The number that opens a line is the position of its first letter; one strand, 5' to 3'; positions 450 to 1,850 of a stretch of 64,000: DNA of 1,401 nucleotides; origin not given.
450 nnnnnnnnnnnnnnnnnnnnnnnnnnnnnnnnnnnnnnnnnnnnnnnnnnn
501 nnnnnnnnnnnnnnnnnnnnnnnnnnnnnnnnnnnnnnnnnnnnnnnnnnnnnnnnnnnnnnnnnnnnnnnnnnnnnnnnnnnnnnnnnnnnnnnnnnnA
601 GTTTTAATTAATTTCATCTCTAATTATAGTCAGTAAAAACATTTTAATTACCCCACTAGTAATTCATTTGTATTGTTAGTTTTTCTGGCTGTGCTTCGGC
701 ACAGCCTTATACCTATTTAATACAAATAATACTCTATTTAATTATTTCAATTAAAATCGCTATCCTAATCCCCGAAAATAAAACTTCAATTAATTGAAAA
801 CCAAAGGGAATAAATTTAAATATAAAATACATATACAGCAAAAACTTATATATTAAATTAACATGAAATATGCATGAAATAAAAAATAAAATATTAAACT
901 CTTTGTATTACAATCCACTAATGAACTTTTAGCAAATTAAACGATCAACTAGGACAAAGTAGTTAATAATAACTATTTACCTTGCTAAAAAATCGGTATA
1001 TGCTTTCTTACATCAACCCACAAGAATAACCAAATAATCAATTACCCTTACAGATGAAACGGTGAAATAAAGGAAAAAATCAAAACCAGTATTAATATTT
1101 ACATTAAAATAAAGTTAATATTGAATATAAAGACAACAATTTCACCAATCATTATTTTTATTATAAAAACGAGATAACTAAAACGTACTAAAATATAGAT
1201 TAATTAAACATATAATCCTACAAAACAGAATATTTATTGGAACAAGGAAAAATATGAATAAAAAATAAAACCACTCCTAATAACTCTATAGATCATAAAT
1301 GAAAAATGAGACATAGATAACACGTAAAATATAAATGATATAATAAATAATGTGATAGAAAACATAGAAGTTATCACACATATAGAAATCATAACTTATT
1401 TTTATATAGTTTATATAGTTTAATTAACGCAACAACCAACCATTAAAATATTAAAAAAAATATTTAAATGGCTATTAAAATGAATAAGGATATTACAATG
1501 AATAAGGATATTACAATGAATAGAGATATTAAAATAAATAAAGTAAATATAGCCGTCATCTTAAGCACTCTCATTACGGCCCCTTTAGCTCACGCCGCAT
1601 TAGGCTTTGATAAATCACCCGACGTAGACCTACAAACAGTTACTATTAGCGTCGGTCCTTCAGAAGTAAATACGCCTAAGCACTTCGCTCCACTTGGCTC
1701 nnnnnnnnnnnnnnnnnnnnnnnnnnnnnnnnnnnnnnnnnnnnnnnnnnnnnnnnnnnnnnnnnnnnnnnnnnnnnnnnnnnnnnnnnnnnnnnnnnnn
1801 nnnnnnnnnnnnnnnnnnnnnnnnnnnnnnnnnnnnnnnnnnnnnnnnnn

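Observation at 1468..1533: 18-bp tandem repeat duplicating the SD-plus-start module at the 5' end of hemophilin-like gene 1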

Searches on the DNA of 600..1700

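Call 48: search_rna_families(source=window, start=600, end=1700, threshold=evalue, max_evalue=1)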
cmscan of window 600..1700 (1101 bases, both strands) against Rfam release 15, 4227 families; matches with E-value up to 1: 0.
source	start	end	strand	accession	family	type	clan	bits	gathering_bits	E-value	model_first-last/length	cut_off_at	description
